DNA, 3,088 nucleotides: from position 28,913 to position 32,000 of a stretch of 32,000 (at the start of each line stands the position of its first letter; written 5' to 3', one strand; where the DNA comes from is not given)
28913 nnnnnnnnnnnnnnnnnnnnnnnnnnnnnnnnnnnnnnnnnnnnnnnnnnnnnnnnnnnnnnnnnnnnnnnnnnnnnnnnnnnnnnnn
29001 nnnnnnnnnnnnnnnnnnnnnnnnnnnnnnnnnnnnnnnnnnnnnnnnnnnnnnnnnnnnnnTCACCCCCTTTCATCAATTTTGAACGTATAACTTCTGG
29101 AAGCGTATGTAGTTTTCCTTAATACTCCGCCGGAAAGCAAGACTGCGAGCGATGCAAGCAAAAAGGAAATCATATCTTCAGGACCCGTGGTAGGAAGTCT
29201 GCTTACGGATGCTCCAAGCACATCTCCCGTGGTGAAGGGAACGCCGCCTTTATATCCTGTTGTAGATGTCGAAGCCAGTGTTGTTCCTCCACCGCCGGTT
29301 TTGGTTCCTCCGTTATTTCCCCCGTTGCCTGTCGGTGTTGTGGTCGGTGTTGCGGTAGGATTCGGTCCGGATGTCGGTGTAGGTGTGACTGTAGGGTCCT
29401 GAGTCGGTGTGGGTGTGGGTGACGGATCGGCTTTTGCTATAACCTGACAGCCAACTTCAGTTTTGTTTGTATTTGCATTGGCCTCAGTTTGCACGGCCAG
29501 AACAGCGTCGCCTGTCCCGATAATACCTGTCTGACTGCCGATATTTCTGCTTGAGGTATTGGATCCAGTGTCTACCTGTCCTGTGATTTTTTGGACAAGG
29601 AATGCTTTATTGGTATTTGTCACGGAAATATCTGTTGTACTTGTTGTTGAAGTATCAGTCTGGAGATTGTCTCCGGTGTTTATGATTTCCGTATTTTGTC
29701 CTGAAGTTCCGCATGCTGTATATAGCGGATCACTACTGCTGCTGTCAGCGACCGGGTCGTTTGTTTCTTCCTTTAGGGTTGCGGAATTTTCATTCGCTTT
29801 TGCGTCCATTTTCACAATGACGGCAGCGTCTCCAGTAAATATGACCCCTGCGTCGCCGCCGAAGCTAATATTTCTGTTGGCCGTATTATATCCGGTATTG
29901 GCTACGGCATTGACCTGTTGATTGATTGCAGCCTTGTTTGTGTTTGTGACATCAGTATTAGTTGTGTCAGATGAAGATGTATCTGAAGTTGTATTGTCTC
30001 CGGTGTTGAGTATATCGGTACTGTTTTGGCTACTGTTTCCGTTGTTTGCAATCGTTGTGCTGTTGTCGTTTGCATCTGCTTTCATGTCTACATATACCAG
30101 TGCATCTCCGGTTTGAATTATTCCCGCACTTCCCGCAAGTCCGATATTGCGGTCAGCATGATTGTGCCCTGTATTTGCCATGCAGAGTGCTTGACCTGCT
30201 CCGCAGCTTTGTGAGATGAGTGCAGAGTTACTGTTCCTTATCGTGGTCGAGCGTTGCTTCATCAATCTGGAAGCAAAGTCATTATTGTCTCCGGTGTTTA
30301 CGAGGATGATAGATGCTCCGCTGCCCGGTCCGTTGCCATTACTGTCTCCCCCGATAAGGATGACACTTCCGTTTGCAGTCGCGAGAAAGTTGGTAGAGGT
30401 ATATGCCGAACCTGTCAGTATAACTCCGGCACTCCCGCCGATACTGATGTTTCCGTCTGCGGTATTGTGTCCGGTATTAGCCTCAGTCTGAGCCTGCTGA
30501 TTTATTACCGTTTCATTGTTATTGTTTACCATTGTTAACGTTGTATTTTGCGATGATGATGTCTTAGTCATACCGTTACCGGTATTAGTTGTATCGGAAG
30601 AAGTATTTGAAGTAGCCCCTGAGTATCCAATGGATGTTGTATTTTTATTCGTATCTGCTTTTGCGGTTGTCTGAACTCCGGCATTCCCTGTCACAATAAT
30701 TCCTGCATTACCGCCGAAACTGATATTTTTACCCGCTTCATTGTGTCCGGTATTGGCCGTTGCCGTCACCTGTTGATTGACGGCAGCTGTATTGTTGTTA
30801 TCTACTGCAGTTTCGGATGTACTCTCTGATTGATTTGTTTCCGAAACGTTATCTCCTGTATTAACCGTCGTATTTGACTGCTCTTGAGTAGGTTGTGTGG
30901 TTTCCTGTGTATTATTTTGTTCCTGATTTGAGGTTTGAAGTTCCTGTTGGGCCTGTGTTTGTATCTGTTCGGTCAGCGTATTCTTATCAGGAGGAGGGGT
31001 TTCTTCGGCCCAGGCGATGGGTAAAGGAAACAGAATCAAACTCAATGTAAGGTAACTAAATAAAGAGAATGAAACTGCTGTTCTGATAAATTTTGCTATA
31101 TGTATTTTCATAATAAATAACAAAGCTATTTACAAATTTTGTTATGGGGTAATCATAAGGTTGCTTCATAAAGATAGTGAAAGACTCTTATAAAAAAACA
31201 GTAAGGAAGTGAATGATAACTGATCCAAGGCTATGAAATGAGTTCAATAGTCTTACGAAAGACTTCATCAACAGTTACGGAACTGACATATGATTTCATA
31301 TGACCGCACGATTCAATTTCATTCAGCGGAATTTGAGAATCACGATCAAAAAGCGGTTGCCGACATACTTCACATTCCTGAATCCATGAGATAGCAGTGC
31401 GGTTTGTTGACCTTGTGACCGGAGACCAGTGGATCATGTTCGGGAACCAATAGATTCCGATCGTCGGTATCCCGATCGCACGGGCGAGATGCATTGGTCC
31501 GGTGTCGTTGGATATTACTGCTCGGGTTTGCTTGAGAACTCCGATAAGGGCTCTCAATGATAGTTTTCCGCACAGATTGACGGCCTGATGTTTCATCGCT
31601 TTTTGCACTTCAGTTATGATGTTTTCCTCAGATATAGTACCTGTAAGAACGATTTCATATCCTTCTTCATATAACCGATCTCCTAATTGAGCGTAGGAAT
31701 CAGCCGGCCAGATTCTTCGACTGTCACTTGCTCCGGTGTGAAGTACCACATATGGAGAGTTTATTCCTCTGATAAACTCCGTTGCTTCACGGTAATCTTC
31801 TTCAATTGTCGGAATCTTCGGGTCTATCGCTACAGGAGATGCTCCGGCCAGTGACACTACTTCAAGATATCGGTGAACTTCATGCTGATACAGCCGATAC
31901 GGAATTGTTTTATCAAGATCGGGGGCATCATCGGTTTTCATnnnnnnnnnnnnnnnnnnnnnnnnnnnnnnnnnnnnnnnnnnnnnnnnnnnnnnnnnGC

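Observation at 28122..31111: Unrecognised ~95-aa repeat module (NTGDN ... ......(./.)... ... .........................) in an LPXTG-anchored protein and a secreted paralogue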

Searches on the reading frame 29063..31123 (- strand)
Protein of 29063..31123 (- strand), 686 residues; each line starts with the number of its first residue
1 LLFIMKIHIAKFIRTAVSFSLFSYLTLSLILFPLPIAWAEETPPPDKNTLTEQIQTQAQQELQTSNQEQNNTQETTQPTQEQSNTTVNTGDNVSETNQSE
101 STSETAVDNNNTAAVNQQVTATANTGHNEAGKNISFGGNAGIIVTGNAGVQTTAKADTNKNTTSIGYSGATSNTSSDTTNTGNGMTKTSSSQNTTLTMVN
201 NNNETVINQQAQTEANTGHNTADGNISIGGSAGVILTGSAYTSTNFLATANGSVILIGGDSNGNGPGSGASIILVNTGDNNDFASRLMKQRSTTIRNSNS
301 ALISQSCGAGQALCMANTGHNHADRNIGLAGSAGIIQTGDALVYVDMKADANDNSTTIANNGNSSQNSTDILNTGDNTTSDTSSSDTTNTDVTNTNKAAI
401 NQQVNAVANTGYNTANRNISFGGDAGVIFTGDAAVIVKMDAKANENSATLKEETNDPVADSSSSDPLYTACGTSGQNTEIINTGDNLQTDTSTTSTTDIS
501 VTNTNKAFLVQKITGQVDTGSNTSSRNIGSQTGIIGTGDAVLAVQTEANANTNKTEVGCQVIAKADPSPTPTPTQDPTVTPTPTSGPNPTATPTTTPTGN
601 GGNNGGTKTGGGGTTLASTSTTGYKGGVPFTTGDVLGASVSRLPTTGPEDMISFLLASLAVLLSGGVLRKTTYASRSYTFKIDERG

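Call 3: search_protein_families(library=pfam, proteins=[window:29063-31123:-], max_evalue=1)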
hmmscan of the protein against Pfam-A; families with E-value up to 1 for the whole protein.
window:29063-31123:- (686 aa): 2 families
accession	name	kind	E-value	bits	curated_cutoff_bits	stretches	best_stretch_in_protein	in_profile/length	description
PF00746.26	Gram_pos_anchor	-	0.0015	18.9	20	1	641-670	7-36/43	LPXTG cell wall anchor motif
PF15807.10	MAP17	-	0.12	12.8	29.6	1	23-100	40-117/122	Membrane-associated protein 117 kDa, PDZK1-interacting protein 1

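Call 4: search_protein_families(library=ncbifam, proteins=[window:29063-31123:-], max_evalue=1)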
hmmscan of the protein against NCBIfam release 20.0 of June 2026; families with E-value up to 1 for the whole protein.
window:29063-31123:- (686 aa): 1 family
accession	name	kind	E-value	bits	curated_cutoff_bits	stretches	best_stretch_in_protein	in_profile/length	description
TIGR01167.1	LPXTG_anchor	domain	0.023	15.4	15.9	1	643-669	2-31/34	LPXTG cell wall anchor domain-containing protein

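Call 8: search_solved_structures(query=window:29063-31123:-, max_evalue=10)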
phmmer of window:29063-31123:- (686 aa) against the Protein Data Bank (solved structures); distinct sequences matched with E-value up to 10: 3.
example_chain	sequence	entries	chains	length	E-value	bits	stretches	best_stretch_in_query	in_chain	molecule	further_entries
9l84_R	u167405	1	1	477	6.1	8.4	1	558-602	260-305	Beta-1 adrenergic receptor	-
7bu6_A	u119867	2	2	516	6.9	8.2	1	558-602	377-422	Endolysin,Endolysin,Endolysin,Beta-1 adrenergic receptor chimera | Endolysin,Endolysin,Beta-1 adrenergic receptor chimera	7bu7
8s2t_R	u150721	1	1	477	7.8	8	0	558-602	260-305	Beta-1 adrenergic receptor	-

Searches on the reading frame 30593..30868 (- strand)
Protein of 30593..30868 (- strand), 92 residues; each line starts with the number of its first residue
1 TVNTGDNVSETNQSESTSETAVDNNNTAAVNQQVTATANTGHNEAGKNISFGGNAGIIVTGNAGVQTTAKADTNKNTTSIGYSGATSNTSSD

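Call 34: search_solved_structures(query=A2, max_evalue=10, show_alignments=2)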
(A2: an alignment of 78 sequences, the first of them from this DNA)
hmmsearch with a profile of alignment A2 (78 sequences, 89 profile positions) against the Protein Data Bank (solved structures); distinct sequences matched with E-value up to 10: 0.

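Call 38: search_protein_representatives(alignment_id=A2)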
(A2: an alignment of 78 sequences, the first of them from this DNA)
Query: 78 sequences, 89 profile positions. Proteins with E-value up to 0.001 (for the whole library): 3483; up to 1e-10: 2040; up to 1e-30: 528. The best 150 are listed.
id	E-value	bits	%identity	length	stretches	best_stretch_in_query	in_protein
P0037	2.8e-104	357.6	-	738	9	3-85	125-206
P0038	1.7e-102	351.9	-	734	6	1-81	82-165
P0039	5.8e-89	308.5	-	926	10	3-72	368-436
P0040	1.1e-88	307.7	-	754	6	1-85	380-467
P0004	1.4e-86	300.9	-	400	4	1-85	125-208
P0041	2.8e-86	300.0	-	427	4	1-83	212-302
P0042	9.0e-84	291.9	-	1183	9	4-83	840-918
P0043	4.3e-83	289.7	-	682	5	1-83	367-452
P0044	5.0e-83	289.5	-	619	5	1-81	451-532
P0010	2.2e-82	287.5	-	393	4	1-84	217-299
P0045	3.9e-82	286.7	-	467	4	1-85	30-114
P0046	9.7e-81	282.2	-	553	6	4-86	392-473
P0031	3.5e-80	280.4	-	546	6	2-85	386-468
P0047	2.4e-79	277.7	-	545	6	4-79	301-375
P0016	6.2e-79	276.4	-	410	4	1-85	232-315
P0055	2.6e-75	264.8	-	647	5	2-85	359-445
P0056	1.7e-74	262.2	-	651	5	1-85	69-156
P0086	2.7e-65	232.7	-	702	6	1-83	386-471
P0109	1.8e-61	220.4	-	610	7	2-83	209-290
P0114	1.3e-60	217.7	-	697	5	2-81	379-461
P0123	1.6e-58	211.0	-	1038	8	3-75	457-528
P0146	6.1e-56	202.7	-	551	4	1-87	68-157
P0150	1.1e-55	201.9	-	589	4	1-77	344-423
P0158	4.5e-55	199.9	-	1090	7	2-74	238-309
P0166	5.4e-54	196.5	-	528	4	2-84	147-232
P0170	2.2e-53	194.5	-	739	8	8-87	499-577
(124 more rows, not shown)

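Call 41: search_protein_families(library=pfam, proteins=[P0037, P0039, P0042, P0123, P0158, P0170, P0109, P0150, P0146, P0166], max_evalue=0.01)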
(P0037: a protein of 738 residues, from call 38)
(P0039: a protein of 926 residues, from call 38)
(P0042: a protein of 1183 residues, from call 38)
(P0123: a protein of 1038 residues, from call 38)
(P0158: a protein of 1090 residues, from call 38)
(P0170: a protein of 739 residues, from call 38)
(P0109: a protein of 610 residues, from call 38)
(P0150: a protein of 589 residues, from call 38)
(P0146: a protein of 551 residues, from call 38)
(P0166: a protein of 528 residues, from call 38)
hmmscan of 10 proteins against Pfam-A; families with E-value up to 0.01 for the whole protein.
P0037 (738 aa): 1 family
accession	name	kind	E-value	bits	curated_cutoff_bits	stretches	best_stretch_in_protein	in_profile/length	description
PF24110.1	DUF7385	-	0.0033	17.5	28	0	554-570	18-34/72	Family of unknown function (DUF7385)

P0039 (926 aa): 0 families

P0042 (1183 aa): 0 families

P0123 (1038 aa): 0 families

P0158 (1090 aa): 0 families

P0170 (739 aa): 0 families

P0109 (610 aa): 0 families

P0150 (589 aa): 1 family
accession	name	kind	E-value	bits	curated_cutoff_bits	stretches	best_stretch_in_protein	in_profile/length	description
PF05887.16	Trypan_PARP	-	5.7e-05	23.5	100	1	412-482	48-112/134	Procyclic acidic repetitive protein (PARP)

P0146 (551 aa): 0 families

P0166 (528 aa): 0 families

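Call 77: find_homologous_proteins(query=A2, max_evalue=0.00001)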
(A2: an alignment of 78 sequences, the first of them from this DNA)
Query A2 (78 sequences) (92 aa, profile of the alignment): 10 proteins with E <= 0.00001 among 484 candidates.
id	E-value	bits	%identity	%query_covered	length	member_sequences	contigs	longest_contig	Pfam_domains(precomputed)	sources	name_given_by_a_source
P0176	4.6e-22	96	43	23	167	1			-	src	-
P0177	6.1e-17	79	36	27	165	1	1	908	-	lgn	-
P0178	1.9e-10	59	38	49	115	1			-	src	-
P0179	1.2e-9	56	32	72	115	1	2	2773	-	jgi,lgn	jgi:hypothetical protein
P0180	2.1e-9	55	-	-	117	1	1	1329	-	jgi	jgi:hypothetical protein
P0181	1.1e-8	53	44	52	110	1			-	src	-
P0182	3.6e-8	51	67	10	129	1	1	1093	-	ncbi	-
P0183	4.2e-7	48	-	-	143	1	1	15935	-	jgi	-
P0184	6.1e-7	47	29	37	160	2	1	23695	-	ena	-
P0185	1.2e-6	46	38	42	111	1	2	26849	-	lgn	-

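Call 79: list_cluster_members(proteins=[P0038, P0040, P0043, P0044, P0047, P0055, P0056, P0086, P0114, P0170])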
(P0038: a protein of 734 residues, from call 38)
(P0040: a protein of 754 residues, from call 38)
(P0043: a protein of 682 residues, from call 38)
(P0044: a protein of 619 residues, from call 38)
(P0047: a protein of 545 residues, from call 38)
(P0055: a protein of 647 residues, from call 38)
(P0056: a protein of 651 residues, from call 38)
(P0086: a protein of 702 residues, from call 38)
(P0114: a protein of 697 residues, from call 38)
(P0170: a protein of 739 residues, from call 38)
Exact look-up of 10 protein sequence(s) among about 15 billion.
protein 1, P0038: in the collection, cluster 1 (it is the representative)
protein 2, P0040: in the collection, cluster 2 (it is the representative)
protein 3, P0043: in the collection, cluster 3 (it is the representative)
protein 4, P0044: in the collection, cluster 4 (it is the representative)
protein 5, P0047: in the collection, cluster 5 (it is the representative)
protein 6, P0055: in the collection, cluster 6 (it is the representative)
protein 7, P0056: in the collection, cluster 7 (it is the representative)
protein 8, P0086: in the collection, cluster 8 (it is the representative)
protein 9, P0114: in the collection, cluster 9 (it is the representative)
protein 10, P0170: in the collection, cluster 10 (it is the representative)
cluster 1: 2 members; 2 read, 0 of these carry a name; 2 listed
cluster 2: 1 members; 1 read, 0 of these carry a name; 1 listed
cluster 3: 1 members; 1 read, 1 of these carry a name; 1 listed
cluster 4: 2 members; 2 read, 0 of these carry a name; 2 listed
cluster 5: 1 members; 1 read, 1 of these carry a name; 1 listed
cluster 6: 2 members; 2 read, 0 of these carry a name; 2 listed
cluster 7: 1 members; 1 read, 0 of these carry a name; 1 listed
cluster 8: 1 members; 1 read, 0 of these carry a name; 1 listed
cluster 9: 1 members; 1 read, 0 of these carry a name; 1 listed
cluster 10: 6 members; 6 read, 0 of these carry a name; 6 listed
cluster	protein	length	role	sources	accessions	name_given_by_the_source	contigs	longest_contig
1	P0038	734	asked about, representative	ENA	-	-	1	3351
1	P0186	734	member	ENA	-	-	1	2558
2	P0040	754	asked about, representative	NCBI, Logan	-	-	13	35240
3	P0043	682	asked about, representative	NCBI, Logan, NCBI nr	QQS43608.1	hypothetical protein IPM65_05665 [Candidatus Roizmanbacteria bacterium] | MAG: hypothetical protein IPM65_05665 [Candidatus Roizmanbacteria bacterium]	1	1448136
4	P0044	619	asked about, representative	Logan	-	-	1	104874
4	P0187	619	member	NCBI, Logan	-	-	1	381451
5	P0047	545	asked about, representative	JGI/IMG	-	hypothetical protein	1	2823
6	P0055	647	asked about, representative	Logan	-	-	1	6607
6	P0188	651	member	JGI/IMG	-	-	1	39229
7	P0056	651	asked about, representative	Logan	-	-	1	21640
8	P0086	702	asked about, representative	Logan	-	-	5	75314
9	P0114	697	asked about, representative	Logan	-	-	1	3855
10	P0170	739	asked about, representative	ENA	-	-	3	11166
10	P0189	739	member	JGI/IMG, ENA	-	-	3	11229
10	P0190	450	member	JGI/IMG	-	-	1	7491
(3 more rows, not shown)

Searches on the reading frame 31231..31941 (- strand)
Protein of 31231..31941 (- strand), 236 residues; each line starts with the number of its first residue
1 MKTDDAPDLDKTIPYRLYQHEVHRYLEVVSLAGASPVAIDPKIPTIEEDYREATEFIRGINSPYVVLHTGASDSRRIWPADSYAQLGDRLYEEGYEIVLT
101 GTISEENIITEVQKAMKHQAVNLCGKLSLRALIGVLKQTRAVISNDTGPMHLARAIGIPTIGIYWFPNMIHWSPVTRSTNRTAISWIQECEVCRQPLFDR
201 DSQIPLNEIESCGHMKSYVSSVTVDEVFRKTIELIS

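Call 10: search_protein_families(library=pfam, proteins=[window:31231-31941:-], max_evalue=0.001)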
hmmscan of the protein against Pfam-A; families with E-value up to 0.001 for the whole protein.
window:31231-31941:- (236 aa): 1 family
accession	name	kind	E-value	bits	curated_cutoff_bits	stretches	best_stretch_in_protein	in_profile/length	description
PF01075.23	Glyco_transf_9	-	3.9e-33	115.2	22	1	13-192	56-235/247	Glycosyltransferase family 9 (heptosyltransferase)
